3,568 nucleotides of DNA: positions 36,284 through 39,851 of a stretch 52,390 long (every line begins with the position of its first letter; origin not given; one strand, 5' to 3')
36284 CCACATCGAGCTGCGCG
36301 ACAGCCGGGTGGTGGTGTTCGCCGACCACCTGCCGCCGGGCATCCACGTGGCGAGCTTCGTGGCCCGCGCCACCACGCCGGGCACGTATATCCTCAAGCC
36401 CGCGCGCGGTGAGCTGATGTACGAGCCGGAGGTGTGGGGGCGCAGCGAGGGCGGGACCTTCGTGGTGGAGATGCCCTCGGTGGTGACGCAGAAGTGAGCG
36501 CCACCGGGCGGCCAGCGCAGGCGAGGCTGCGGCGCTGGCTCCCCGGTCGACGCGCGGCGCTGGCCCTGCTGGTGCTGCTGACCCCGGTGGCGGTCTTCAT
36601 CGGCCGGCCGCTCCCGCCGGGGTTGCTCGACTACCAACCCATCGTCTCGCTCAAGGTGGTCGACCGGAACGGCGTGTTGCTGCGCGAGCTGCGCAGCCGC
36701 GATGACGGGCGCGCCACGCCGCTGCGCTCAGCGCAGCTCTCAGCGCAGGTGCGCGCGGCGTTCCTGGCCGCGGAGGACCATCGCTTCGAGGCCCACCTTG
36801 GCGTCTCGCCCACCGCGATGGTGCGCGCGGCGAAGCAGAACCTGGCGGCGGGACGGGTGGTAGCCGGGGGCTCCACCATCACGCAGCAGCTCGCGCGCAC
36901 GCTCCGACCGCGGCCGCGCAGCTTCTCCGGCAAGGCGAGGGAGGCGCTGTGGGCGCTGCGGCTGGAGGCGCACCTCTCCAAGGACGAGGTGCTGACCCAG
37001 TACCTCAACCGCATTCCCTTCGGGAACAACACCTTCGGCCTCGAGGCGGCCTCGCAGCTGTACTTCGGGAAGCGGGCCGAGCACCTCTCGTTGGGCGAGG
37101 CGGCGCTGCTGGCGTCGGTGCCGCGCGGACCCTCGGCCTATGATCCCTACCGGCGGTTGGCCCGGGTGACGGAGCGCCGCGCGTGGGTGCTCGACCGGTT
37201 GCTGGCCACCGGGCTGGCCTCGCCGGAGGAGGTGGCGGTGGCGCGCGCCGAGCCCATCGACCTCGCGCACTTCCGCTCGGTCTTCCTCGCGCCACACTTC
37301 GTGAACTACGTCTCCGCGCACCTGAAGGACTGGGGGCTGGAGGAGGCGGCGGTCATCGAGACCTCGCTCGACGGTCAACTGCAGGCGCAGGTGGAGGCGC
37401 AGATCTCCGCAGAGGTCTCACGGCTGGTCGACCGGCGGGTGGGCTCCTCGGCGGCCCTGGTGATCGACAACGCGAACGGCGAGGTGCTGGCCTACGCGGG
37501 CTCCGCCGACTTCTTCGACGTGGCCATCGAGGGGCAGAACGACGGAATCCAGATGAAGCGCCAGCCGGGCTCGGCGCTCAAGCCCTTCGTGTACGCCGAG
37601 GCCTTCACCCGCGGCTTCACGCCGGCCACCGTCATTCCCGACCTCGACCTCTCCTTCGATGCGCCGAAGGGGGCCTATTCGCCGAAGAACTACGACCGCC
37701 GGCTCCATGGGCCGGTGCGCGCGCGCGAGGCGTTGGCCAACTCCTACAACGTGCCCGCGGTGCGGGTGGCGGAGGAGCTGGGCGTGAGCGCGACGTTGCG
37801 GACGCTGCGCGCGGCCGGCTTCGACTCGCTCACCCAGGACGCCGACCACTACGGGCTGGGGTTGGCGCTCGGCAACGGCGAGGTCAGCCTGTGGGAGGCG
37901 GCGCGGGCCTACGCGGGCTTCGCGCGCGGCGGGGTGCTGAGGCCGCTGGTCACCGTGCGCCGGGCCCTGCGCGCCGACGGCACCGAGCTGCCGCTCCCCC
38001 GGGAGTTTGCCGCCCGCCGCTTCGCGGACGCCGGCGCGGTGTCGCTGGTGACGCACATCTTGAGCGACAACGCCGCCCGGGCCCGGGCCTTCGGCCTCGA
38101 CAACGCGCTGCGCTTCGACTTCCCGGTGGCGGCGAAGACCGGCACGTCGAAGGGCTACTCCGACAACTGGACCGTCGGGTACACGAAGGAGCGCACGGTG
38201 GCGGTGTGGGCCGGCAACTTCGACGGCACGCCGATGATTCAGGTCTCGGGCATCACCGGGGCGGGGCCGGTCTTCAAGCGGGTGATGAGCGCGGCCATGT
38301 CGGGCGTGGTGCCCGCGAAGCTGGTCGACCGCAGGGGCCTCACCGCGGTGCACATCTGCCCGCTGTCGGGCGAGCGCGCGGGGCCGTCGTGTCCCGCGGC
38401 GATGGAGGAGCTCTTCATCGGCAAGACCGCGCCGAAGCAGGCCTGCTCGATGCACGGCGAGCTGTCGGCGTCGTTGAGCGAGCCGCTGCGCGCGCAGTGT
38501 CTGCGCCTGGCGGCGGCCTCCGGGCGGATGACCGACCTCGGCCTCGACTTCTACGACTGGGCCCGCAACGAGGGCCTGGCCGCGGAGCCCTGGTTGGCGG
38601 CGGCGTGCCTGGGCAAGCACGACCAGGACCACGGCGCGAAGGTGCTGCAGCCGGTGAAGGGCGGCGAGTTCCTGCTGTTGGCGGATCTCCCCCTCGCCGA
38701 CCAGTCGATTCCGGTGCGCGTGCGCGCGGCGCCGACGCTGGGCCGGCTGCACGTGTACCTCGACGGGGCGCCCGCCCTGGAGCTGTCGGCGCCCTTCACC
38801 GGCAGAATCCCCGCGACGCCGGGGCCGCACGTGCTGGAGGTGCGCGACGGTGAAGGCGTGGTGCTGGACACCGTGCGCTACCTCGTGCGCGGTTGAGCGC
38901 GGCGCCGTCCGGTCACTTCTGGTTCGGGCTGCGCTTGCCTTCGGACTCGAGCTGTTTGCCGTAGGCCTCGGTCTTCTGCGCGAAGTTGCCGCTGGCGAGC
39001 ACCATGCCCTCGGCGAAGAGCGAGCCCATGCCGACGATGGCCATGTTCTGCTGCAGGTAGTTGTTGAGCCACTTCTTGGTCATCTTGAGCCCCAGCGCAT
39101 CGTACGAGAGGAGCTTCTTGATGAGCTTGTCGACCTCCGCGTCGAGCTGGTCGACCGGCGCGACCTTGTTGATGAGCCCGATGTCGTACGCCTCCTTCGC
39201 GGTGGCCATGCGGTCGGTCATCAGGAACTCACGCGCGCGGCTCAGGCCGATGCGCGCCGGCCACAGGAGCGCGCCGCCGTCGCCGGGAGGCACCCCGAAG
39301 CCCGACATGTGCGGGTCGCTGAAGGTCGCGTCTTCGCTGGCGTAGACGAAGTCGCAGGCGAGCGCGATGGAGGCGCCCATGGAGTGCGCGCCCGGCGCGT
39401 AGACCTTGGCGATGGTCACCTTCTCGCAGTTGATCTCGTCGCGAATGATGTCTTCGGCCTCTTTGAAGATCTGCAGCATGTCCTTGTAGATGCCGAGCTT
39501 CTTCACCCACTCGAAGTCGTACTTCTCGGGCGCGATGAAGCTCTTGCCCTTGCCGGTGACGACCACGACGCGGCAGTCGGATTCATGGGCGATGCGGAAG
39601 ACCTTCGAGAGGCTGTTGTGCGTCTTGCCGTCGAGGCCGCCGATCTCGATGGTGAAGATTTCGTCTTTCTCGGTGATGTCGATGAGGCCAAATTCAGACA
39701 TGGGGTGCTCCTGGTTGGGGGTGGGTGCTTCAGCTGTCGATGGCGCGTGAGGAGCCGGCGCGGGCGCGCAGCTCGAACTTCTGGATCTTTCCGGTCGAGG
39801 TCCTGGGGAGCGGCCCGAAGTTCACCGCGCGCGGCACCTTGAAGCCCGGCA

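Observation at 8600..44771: Canonical ape gene order is split between apeM and apeN by about 36 kb of unrelated core genes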

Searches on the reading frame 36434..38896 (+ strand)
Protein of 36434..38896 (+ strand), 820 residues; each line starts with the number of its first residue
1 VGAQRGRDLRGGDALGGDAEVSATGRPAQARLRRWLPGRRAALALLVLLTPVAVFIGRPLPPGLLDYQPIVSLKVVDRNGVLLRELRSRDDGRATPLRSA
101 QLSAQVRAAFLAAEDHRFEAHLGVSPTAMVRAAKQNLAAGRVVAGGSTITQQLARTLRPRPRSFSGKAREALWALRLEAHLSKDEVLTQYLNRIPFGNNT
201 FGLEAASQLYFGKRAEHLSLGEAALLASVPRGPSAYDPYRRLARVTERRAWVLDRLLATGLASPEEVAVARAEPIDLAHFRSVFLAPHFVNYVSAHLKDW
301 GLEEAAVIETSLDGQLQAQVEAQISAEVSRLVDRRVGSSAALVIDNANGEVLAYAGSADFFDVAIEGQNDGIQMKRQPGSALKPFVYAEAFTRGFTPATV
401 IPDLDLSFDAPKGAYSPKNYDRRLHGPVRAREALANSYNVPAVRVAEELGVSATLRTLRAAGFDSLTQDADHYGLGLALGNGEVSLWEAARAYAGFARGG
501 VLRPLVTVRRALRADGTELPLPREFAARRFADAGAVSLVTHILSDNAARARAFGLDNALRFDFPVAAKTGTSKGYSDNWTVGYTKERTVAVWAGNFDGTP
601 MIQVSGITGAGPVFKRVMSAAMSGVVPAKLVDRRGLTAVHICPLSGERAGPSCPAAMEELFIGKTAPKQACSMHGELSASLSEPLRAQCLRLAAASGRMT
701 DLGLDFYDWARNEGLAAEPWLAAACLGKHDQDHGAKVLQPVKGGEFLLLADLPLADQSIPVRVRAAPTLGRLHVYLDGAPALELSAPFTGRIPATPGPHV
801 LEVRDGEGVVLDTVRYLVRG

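Call 9: search_protein_families(library=pfam, proteins=[window:36434-38896:+], max_evalue=0.001)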
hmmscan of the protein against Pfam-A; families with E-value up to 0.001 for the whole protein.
window:36434-38896:+ (820 aa): 3 families
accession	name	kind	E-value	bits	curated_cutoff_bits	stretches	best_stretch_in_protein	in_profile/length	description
PF00912.28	Transgly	-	4.4e-55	186.3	27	1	84-256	6-177/178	Transglycosylase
PF00905.27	Transpeptidase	-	7.7e-23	81.6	22.1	1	340-618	2-298/299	Penicillin binding protein transpeptidase domain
PF06832.18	BiPBP_C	-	2.1e-05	24.8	26.8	1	731-814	8-88/90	Penicillin-Binding Protein C-terminus Family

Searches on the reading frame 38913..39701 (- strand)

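Call 9: search_protein_families(library=pfam, proteins=[window:38913-39701:-], max_evalue=0.001)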
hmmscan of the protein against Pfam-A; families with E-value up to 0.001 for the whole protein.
window:38913-39701:- (262 aa): 1 family
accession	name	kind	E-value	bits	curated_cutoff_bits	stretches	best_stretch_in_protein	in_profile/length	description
PF00378.25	ECH_1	-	4.6e-24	85.5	27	1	25-219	22-212/251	Enoyl-CoA hydratase/isomerase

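Call 46: search_protein_families(library=ncbifam, proteins=[window:38913-39701:-], max_evalue=0.001)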
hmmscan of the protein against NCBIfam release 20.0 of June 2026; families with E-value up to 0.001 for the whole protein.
window:38913-39701:- (262 aa): 66 families (the best 25 are shown)
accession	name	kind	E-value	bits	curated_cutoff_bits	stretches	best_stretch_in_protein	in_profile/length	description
NF005595.0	PRK07327.1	subfamily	6.3e-29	100.9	292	1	20-224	33-235/271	enoyl-CoA hydratase/isomerase family protein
NF004475.0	PRK05809.1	subfamily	7.6e-24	84.6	394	1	24-220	29-222/260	short-chain-enoyl-CoA hydratase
NF006140.0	PRK08290.1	subfamily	8.8e-24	84.2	280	1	87-229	116-254/292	enoyl-CoA hydratase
NF006699.0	PRK09245.1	subfamily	4.4e-23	81.9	354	1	32-219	38-227/266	crotonase/enoyl-CoA hydratase family protein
NF042430.2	EnCoAhydt_DpgD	equivalog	7.5e-22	78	400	1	22-214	20-214/258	enoyl-CoA-hydratase DpgD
NF006128.0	PRK08272.1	subfamily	9.2e-22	77.6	257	1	79-219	118-253/308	crotonase/enoyl-CoA hydratase family protein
NF005804.0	PRK07659.1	equivalog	2.4e-21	76.4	311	1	22-220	29-222/260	enoyl-CoA hydratase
NF004840.0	PRK06190.1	equivalog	1.2e-19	70.9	253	1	35-219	41-220/260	enoyl-CoA hydratase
TIGR02280.1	PaaB1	equivalog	1.3e-19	70.8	345.15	1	25-219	25-217/256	2-(1,2-epoxy-1,2-dihydrophenyl)acetyl-CoA isomerase PaaG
NF004796.0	PRK06144.1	subfamily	4e-19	69.1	272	1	36-219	46-227/262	enoyl-CoA hydratase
NF005802.0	PRK07657.1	equivalog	5.8e-19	68.6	363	1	34-221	39-223/260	enoyl-CoA hydratase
NF004795.0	PRK06143.1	subfamily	7e-19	68.4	283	1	33-218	44-224/260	enoyl-CoA hydratase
NF006107.0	PRK08258.1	equivalog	8.1e-19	68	330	1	31-247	49-266/277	enoyl-CoA hydratase family protein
NF006588.0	PRK09120.1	equivalog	4.6e-18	65.4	276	1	37-213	47-222/276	p-hydroxycinnamoyl CoA hydratase/lyase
NF005073.0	PRK06495.1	subfamily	8.3e-18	64.6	296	1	26-214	30-213/257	enoyl-CoA hydratase/isomerase family protein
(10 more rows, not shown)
